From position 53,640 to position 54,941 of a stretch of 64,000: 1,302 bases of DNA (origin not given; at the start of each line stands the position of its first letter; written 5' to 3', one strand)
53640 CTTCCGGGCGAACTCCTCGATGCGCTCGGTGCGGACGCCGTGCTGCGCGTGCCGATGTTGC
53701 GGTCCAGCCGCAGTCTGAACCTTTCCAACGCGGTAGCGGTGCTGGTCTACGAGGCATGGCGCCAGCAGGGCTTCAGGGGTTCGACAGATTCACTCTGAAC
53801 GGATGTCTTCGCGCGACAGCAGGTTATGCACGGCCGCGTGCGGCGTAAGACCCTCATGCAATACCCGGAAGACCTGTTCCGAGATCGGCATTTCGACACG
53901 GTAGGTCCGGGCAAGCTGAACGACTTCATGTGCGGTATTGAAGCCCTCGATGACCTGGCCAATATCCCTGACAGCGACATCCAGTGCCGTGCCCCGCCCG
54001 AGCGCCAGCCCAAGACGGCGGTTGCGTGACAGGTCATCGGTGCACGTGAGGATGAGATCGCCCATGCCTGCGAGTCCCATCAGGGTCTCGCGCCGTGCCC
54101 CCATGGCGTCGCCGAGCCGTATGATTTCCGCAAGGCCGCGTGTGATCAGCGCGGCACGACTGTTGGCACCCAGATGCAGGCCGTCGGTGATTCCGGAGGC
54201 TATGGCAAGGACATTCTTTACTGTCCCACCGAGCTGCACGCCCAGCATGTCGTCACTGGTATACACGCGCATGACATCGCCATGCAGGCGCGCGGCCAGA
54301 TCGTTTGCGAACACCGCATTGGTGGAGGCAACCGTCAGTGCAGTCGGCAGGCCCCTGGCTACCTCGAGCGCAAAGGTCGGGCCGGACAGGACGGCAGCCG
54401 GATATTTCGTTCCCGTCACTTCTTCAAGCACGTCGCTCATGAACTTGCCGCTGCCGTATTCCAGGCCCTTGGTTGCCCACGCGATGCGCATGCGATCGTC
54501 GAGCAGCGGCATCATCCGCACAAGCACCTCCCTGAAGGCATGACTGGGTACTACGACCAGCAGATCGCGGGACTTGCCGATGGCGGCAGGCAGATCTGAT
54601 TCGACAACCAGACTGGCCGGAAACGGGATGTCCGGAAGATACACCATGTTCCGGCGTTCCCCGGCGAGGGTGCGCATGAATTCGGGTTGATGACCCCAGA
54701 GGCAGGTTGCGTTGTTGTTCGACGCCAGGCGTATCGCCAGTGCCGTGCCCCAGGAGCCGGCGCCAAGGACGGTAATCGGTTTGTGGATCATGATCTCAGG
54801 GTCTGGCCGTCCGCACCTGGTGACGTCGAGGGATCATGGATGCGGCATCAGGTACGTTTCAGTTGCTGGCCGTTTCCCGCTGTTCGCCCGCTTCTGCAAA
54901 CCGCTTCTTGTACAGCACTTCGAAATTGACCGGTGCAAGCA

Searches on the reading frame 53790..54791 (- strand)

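Call 77: search_protein_families(library=pfam, proteins=[window:53790-54791:-], max_evalue=0.00001)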
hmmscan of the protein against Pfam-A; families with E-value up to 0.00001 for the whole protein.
window:53790-54791:- (333 aa): 3 families
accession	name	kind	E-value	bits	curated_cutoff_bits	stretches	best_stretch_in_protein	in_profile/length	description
PF07479.19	NAD_Gly3P_dh_C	-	3.9e-54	183.1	25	1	181-321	1-141/142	NAD-dependent glycerol-3-phosphate dehydrogenase C-terminus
PF01210.29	NAD_Gly3P_dh_N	-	5.8e-49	166.5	23.1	1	6-159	2-155/158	NAD-dependent glycerol-3-phosphate dehydrogenase N-terminus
PF20618.3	GPD_NAD_C_bact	-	2.4e-23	82.9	27.6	1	241-307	1-66/66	Bacterial GPD, NAD-dependent C-terminal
